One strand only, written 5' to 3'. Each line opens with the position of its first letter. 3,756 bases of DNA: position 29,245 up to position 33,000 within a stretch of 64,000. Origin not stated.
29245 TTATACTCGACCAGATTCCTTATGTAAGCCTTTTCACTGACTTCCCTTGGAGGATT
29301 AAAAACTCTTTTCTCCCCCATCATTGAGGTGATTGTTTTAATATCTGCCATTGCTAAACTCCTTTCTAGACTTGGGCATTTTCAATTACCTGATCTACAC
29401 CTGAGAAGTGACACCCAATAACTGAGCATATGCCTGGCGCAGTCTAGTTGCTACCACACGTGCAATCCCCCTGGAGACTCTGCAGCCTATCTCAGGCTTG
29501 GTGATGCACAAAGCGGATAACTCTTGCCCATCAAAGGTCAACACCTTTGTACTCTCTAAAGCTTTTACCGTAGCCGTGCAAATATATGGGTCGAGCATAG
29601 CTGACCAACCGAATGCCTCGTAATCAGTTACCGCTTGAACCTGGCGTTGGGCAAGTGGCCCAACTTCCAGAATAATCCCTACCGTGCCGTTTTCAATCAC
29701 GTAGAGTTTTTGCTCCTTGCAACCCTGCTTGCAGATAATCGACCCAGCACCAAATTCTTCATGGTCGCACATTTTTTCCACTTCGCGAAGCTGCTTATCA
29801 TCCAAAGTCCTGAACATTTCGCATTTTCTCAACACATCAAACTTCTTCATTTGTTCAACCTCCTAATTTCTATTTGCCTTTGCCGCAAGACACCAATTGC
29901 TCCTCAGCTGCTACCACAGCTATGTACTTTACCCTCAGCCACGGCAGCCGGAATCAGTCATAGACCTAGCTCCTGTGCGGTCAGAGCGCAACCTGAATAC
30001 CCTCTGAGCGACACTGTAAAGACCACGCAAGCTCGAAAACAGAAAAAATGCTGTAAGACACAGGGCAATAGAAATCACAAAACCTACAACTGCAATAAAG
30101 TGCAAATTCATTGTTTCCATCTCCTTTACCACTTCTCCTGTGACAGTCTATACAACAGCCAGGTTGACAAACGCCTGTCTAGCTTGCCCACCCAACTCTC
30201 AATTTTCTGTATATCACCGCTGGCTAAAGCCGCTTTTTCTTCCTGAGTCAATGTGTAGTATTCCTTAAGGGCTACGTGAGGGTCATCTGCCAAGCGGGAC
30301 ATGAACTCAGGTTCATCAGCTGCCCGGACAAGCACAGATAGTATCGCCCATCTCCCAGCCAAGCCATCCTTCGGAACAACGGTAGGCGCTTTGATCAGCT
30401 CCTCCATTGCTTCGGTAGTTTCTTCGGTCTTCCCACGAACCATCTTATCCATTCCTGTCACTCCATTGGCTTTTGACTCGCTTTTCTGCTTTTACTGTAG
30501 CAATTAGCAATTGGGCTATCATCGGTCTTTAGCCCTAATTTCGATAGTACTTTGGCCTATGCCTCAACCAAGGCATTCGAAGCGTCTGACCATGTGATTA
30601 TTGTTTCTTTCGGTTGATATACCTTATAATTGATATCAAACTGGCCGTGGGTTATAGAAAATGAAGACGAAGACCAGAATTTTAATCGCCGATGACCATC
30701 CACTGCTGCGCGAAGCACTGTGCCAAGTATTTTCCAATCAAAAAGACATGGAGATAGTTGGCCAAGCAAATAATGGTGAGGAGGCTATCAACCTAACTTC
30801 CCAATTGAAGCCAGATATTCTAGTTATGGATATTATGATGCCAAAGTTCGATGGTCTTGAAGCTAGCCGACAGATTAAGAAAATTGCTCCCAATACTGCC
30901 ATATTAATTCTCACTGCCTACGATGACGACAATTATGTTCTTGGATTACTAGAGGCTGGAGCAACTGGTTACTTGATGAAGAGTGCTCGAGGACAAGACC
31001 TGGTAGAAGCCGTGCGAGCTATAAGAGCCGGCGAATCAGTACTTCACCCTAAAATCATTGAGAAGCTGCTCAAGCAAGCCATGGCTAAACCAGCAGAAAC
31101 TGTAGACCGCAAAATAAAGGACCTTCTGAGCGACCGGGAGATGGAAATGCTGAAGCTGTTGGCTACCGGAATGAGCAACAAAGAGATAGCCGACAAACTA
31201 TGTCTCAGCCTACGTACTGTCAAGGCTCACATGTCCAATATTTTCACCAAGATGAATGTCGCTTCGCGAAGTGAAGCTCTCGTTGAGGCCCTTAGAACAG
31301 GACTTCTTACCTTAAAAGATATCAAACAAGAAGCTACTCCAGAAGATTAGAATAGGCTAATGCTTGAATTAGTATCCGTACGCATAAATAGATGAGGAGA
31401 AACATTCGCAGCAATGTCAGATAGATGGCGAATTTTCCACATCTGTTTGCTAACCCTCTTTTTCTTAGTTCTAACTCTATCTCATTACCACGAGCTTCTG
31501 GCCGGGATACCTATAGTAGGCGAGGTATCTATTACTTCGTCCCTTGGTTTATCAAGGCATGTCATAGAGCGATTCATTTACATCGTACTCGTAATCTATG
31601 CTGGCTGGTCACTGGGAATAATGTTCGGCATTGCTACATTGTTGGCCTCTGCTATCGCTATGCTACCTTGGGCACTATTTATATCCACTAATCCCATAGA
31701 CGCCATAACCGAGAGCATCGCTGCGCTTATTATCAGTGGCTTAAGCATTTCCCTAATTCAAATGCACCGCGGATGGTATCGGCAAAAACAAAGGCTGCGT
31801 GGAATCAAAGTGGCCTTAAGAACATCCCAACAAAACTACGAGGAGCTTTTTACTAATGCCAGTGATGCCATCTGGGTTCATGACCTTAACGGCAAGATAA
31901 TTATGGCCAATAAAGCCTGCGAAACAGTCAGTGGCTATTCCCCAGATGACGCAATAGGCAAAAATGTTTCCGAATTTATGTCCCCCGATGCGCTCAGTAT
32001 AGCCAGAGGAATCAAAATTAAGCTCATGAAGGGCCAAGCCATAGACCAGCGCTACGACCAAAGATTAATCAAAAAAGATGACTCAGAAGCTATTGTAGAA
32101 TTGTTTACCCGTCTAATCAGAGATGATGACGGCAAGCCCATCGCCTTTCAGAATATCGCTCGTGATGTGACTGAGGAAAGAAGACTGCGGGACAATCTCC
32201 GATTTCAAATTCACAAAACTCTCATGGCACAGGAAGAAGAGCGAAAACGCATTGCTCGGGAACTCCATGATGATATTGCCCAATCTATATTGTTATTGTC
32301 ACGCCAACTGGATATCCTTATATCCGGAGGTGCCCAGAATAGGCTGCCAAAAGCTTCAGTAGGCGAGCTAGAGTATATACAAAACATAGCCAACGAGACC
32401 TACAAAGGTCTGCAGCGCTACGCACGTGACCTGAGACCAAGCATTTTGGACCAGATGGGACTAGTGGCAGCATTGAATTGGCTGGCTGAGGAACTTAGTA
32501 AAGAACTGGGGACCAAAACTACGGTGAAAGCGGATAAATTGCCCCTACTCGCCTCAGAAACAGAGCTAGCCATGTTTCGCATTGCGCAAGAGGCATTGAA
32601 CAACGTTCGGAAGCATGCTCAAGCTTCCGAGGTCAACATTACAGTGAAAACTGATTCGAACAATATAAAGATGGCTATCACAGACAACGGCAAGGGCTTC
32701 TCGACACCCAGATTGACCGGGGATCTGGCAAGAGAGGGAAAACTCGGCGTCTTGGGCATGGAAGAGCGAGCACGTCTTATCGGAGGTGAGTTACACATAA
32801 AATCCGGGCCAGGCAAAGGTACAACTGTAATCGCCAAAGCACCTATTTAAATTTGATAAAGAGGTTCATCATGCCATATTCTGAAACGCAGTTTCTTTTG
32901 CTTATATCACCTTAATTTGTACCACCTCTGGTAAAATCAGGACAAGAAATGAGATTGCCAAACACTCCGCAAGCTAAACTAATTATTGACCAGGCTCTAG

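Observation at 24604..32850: Candidate formate/acetate uptake-and-sensing locus built around the SQEKW module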

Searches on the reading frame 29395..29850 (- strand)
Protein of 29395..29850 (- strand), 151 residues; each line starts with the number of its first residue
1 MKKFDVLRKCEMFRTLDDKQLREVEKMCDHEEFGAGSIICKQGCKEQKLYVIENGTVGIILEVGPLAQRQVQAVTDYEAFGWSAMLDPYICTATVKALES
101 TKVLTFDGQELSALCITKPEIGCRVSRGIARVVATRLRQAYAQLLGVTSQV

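Call 3: search_protein_families(library=pfam, proteins=[window:29395-29850:-], max_evalue=0.1)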
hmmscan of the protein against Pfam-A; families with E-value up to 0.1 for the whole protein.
window:29395-29850:- (151 aa): 1 family
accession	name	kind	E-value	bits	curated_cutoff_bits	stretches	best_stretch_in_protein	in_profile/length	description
PF00027.35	cNMP_binding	-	7.1e-11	42.4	27.5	1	31-115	2-86/89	Cyclic nucleotide-binding domain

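Call 4: search_protein_families(library=ncbifam, proteins=[window:29395-29850:-], max_evalue=0.1)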
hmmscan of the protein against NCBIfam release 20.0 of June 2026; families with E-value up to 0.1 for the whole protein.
window:29395-29850:- (151 aa): 6 families
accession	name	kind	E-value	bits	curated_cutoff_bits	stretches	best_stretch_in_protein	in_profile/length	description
TIGR03896.1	cyc_nuc_ocin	subfamily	5.9e-11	42.3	161.05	1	12-143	145-276/317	bacteriocin-type transport-associated protein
NF041163.2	encap_f2b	equivalog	6.3e-10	38.8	400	1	7-127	73-195/450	family 2B encapsulin nanocompartment shell protein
NF006901.0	PRK09392.1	equivalog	0.0005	19.5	211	1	5-143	7-144/236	transcriptional activator FtrB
NF058543.1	ActPatMycb56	equivalog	0.00098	18.1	460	1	11-125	2-114/317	acetyltransferase Pat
NF008732.0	PRK11753.1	equivalog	0.0011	18.4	266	1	17-138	12-134/214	cAMP-activated global transcriptional regulator CRP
NF002601.0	PRK02259.1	equivalog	0.066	12.4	180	1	38-73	140-175/293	aspartoacylase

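Call 54: find_related_loci(query=window:29395-29850:-, collection=genome_contigs, flank=5000)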
Query window:29395-29850:- (151 aa) in genome_contigs; peptide patterns used: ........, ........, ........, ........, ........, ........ (x = any residue, [..] = any of these).
194 stretches matched a pattern; 13 encode a relative of the query (tblastn E <= 1e-3); 13 distinct loci.
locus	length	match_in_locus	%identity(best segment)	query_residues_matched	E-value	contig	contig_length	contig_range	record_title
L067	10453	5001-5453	89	1-151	3e-91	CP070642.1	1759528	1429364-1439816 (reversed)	MAG: Chloroflexota bacterium isolate bin905 chromosome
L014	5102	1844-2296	87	1-151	3e-90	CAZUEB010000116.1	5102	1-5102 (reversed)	MAG TPA_asm: uncultured Dehalococcoidales bacterium isolate SRP098346_co1_299 genome assembly, contig: NODE_24556_length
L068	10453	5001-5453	87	1-151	2e-88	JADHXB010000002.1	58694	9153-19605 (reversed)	MAG: Dehalococcoidia bacterium isolate BS750m-G42 BS-750m-C336, whole genome shotgun sequence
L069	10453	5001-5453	87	1-151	7e-88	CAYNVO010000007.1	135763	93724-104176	MAG TPA_asm: uncultured Dehalococcoidales bacterium isolate SRP178699_co1_561 genome assembly, contig: NODE_49_length_13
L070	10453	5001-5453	84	1-151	1e-86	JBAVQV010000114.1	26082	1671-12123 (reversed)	MAG: Dehalococcoidia bacterium isolate MFD02350_ilm_asm_bin2 k127_73145, whole genome shotgun sequence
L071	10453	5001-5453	84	1-151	3e-86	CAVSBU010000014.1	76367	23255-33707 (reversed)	MAG: uncultured Chloroflexia bacterium isolate MFD04408.bin.2.15 genome assembly, contig: contig_33427, whole genome sho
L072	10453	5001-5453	83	1-151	5e-86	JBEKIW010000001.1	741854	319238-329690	MAG: Dehalococcoidia bacterium isolate SPRUCE 309 SPRUCE_309_1, whole genome shotgun sequence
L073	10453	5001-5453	74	1-151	9e-78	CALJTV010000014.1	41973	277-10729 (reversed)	MAG: uncultured Dehalococcoidia bacterium isolate S1_Bin_MAXBIN__111_1 genome assembly, contig: c_000000703160, whole ge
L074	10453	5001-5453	81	1-151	6e-80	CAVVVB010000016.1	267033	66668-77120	MAG: uncultured Chloroflexia bacterium isolate MFD03726.bin.2.26 genome assembly, contig: contig_40585, whole genome sho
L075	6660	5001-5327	26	7-121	4e-8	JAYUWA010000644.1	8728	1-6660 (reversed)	MAG: Bacteroidota bacterium isolate GL124_UP_concoct_234 GL124_UP_concoct_234_643, whole genome shotgun sequence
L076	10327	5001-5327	26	7-121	1e-7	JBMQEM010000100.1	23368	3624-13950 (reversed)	MAG: Bacteroidota bacterium isolate LOS_Bin005 NODE_2865_length_23368_cov_9.107365, whole genome shotgun sequence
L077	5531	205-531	25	7-121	3e-7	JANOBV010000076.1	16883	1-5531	MAG: Bacteroidota bacterium isolate VAR_18_concoct_168_sub VAR_18_k141_1789973, whole genome shotgun sequence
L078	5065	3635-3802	32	7-62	3e-6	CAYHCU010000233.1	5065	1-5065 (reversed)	MAG TPA_asm: uncultured Flavobacteriales bacterium isolate ERP119702_co1_67 genome assembly, contig: NODE_25332_length_5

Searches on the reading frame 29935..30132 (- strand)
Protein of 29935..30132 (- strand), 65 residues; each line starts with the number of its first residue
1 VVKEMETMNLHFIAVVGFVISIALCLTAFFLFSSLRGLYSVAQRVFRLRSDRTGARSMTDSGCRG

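Call 3: search_protein_families(library=pfam, proteins=[window:29935-30132:-], max_evalue=0.1)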
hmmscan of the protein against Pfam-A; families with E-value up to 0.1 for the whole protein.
window:29935-30132:- (65 aa): 3 families
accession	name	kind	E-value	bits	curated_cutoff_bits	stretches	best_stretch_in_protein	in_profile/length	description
PF11712.13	Vma12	-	0.013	16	25.5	1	3-46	66-109/137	Endoplasmic reticulum-based factor for assembly of V-ATPase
PF00002.29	7tm_2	-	0.067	12.9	20.6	1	8-40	2-34/250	7 transmembrane receptor (Secretin family)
PF07219.19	HemY_N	-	0.073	13.6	31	1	13-60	18-65/107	HemY protein N-terminus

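Call 4: search_protein_families(library=ncbifam, proteins=[window:29935-30132:-], max_evalue=0.1)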
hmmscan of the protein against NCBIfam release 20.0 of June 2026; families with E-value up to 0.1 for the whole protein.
window:29935-30132:- (65 aa): 0 families

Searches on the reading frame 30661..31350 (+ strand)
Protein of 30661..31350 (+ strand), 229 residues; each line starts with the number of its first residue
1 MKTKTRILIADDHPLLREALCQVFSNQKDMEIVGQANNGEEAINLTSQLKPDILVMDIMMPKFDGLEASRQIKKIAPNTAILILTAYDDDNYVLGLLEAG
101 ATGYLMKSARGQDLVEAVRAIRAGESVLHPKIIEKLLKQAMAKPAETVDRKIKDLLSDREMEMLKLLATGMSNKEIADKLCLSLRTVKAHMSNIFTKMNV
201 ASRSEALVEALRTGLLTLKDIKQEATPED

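Call 3: search_protein_families(library=pfam, proteins=[window:30661-31350:+], max_evalue=0.1)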
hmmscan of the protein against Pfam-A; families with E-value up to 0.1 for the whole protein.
window:30661-31350:+ (229 aa): 12 families
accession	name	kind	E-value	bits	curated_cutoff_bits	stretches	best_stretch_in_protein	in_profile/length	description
PF00072.30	Response_reg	-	4.8e-30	104.4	30.2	1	7-119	1-111/111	Response regulator receiver domain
PF00196.25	GerE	-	4e-22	78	23.5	1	155-208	2-55/57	Bacterial regulatory proteins, luxR family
PF13384.12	HTH_23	-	3.2e-05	24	24.6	1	158-188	5-35/50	Homeodomain-like domain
PF08281.18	Sigma70_r4_2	-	0.00018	21.6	25.7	1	156-194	11-50/54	Sigma-70, region 4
PF14493.12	HTH_40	-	0.00082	20.1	27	1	162-199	4-41/89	Helix-turn-helix domain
PF04545.22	Sigma70_r4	-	0.0087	16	24.1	1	156-198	5-48/50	Sigma-70, region 4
PF13551.12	HTH_29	-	0.011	16.3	28.1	1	162-187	3-29/64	Winged helix-turn helix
PF07638.17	Sigma70_ECF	-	0.012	15.9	21.1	1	157-201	137-182/185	ECF sigma factor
PF13412.12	HTH_24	-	0.015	15.3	21.9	1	170-192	17-39/48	Winged helix-turn-helix DNA-binding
PF02796.21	HTH_7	-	0.024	15.2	23.8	0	161-188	12-39/45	Helix-turn-helix domain of resolvase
PF08279.18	HTH_11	-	0.042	14.2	25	0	161-194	3-39/55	HTH domain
PF23054.1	UBA_N4BP1_C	-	0.086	13.1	27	0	16-30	10-24/47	N4BP1, C-terminal UBA domain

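Call 4: search_protein_families(library=ncbifam, proteins=[window:30661-31350:+], max_evalue=0.1)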
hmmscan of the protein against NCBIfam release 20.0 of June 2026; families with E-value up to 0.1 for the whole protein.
window:30661-31350:+ (229 aa): 137 families (the best 25 are shown)
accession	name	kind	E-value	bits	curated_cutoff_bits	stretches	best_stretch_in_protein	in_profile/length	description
NF007935.0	PRK10651.1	equivalog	1.5e-48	164.8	250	1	3-209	5-209/216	two-component system response regulator NarL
NF047785.1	respo_reg_MadR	equivalog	2.1e-46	157.9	300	1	6-216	2-209/209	MadR family response regulator transcription factor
NF052445.1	RespRegMctR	equivalog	2.4e-41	141.4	300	1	6-211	3-200/205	two-component system response regulator MctR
NF011896.0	PRK15369.1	equivalog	8.8e-41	139.8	242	1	4-215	3-209/211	two component system response regulator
NF007018.1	PRK09483.1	equivalog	3.3e-40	138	280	1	7-220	4-213/217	UvrY/SirA/GacA family response regulator transcription factor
NF007708.0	PRK10403.1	equivalog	3.3e-40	137.8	343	1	3-211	5-209/215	nitrate/nitrite response regulator protein NarP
NF007403.0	PRK09935.1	equivalog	4.1e-33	114.8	271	1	5-206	4-200/210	fimbria biosynthesis transcriptional regulator FimZ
NF007685.0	PRK10360.1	equivalog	2.5e-25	89.5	258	1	7-205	4-187/196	response regulator transcription factor UhpA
NF007419.0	PRK09958.1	equivalog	1.2e-24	87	251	1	8-203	4-191/204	acid-sensing system DNA-binding response regulator EvgA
NF041830.1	RR_TF_ErdR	exception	2.5e-24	86.2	390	1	6-207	3-202/213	response regulator transcription factor ErdR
NF001965.0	PRK00742.1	subfamily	2.5e-23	82.9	293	1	4-171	3-174/357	chemotaxis-specific protein-glutamate methyltransferase CheB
NF041367.1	CheY_Halo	equivalog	8e-23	81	200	1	7-120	1-112/114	chemotaxis protein CheY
TIGR02875.1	spore_0_A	equivalog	3.3e-22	79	200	1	4-154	2-154/262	sporulation transcription factor Spo0A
NF009206.0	PRK12555.1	subfamily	4.2e-22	78.6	342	1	6-113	2-110/340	chemotaxis-specific protein-glutamate methyltransferase CheB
NF008677.0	PRK11697.1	equivalog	1e-20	74.2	246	1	6-179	3-170/238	two-component system response regulator BtsR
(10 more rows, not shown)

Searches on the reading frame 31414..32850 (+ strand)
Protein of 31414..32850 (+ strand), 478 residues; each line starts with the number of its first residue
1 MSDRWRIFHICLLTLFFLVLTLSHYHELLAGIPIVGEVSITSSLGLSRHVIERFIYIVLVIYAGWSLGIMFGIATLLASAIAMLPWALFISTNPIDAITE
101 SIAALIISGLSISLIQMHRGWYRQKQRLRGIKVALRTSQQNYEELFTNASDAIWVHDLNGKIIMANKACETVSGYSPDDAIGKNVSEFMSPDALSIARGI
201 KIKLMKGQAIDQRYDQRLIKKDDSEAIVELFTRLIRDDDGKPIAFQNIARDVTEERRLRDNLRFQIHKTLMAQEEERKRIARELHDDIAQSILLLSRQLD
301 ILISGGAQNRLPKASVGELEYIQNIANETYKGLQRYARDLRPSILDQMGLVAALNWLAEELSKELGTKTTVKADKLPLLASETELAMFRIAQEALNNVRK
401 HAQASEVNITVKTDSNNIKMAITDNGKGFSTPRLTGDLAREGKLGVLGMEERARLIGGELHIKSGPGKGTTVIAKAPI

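Call 3: search_protein_families(library=pfam, proteins=[window:31414-32850:+], max_evalue=0.1)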
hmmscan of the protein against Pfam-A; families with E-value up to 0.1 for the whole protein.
window:31414-32850:+ (478 aa): 9 families
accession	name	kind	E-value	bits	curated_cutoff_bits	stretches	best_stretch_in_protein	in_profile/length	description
PF00989.32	PAS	-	5e-13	49.5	22.6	1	141-252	2-113/113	PAS fold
PF02518.31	HATPase_c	-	7.6e-13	49.3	26.4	1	384-477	3-108/111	Histidine kinase-, DNA gyrase B-, and HSP90-like ATPase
PF08448.16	PAS_4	-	1.2e-12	48.4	23.1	1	146-257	1-110/110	PAS fold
PF13426.13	PAS_9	-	2e-12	47.8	27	1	150-254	1-103/103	PAS domain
PF07730.19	HisKA_3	-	3.9e-12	47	24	1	276-344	1-67/68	Histidine kinase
PF08447.18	PAS_3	-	5.9e-08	33.3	25.6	1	163-247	2-87/89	PAS fold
PF13188.13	PAS_8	-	8.4e-08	32.3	21.8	1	142-185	3-43/65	PAS domain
PF13581.12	HATPase_c_2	-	0.00017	22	27.4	1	390-438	35-88/127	Histidine kinase-like ATPase domain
PF13589.12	HATPase_c_3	-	0.09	13.2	25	0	401-431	16-47/137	Histidine kinase-, DNA gyrase B-, and HSP90-like ATPase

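Call 4: search_protein_families(library=ncbifam, proteins=[window:31414-32850:+], max_evalue=0.1)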
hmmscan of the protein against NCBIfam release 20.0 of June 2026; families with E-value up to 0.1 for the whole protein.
window:31414-32850:+ (478 aa): 36 families (the best 25 are shown)
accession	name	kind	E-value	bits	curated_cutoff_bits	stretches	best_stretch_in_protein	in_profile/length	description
NF052443.1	SensHisKinMctS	equivalog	1.2e-43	149.2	700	1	254-477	227-447/457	two-component system sensor histidine kinase MctS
NF008649.0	PRK11644.1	equivalog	1.3e-33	116.5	408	1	267-472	294-490/499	signal transduction histidine-protein kinase/phosphatase UhpB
NF007896.0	PRK10600.1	equivalog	4.5e-29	101.6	578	1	273-473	387-580/598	nitrate/nitrite two-component system sensor histidine kinase NarX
NF052531.1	Strep_LiaS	equivalog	7.1e-27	94.5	450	1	252-478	110-327/328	envelope stress sensor histidine kinase LiaS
TIGR00229.1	sensory_box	domain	1.2e-24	86.9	22.9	1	137-261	2-125/126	PAS domain S-box protein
NF008184.0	PRK10935.1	equivalog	1.5e-22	80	553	1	267-473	354-554/565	nitrate/nitrite two-component system sensor histidine kinase NarQ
NF047786.1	his_kin_MadS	equivalog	4.5e-19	68.9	500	1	273-477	227-434/434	MadS family sensor histidine kinase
NF047322.1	HK_morpho_MacS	equivalog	2.7e-16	59.7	300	1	267-473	173-363/367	MacS family sensor histidine kinase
NF047874.1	MASE3_PAS_HK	subfamily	7e-15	54.8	560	1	106-283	231-400/655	MASE3 domain-containing sensor histidine kinase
NF008468.0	PRK11360.1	equivalog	2.3e-11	42.8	646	1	131-263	259-388/616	two-component system sensor histidine kinase AtoS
TIGR02938.1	nifL_nitrog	equivalog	8.4e-10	37.8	242.45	1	148-266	12-129/494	nitrogen fixation negative regulator NifL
NF053781.1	cdiGMPphdstlr2612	equivalog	3.1e-09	35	1600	1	132-291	707-865/1268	Tlr1612 family c-di-GMP phosphodiesterase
NF041777.1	sens_FixL_Rhizob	equivalog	3.9e-09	35.7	850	1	131-192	114-176/485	sensor protein FixL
NF052573.1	HisKinEspAMyxo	equivalog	1.2e-08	33.5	1400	1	145-338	259-444/755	serine histidine kinase EspA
NF046044.1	PnpS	equivalog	1.2e-07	31.2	400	1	123-259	38-167/390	two-component system histidine kinase PnpS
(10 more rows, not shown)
